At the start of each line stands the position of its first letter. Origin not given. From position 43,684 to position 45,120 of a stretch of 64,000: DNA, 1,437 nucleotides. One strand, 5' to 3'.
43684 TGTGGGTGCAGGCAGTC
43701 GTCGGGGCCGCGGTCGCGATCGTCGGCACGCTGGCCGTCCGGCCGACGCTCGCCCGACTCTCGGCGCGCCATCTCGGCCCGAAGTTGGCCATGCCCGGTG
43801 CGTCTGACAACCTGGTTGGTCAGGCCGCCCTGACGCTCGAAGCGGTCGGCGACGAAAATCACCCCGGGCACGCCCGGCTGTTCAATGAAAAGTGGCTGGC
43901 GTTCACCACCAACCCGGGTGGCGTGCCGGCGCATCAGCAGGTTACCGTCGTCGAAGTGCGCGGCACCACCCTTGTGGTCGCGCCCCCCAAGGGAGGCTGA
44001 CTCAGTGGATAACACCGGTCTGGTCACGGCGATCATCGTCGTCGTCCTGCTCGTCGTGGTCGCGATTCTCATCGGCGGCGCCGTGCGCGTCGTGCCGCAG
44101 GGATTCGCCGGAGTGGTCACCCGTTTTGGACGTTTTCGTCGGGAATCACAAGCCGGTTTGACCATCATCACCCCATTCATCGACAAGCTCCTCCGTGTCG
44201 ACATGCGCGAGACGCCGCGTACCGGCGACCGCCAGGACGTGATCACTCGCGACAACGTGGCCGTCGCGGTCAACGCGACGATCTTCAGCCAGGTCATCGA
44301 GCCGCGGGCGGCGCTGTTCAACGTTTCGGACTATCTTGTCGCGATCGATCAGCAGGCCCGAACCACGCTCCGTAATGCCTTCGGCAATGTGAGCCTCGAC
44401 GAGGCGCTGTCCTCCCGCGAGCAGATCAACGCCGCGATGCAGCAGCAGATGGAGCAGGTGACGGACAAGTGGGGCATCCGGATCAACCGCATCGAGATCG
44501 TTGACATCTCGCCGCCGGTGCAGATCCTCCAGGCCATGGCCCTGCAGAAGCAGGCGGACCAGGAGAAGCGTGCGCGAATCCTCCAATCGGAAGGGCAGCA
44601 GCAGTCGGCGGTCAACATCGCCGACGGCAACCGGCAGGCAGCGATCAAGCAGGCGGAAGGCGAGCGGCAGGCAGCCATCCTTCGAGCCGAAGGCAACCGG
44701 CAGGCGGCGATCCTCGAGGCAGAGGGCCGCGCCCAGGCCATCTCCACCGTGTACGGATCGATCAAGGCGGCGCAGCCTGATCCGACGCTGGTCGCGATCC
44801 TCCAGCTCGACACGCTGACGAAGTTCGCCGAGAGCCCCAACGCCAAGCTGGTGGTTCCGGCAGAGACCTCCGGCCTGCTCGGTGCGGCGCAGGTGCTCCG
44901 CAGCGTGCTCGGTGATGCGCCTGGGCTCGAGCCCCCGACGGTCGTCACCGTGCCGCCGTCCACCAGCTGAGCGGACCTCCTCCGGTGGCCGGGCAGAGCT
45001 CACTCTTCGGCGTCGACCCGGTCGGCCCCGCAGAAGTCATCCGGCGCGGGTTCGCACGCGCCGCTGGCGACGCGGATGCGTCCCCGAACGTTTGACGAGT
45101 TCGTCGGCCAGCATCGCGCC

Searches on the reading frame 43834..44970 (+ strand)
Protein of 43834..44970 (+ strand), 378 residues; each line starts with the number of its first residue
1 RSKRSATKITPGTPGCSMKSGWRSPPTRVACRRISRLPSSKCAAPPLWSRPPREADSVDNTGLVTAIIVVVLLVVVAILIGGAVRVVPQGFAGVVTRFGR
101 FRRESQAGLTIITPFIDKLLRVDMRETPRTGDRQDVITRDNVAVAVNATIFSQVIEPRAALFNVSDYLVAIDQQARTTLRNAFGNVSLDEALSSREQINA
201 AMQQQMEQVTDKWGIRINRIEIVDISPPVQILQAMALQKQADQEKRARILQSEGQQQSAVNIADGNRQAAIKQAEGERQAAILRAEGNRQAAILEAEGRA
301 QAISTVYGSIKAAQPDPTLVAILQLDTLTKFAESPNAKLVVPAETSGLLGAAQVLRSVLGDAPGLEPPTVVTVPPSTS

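Call 76: search_protein_families(library=pfam, proteins=[window:43834-44970:+], max_evalue=0.001)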
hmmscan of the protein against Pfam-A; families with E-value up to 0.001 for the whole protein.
window:43834-44970:+ (378 aa): 1 family
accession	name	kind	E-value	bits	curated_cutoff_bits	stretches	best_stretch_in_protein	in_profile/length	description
PF01145.31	Band_7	-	4.5e-35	121.7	23.6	1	86-255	2-175/176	SPFH domain / Band 7 family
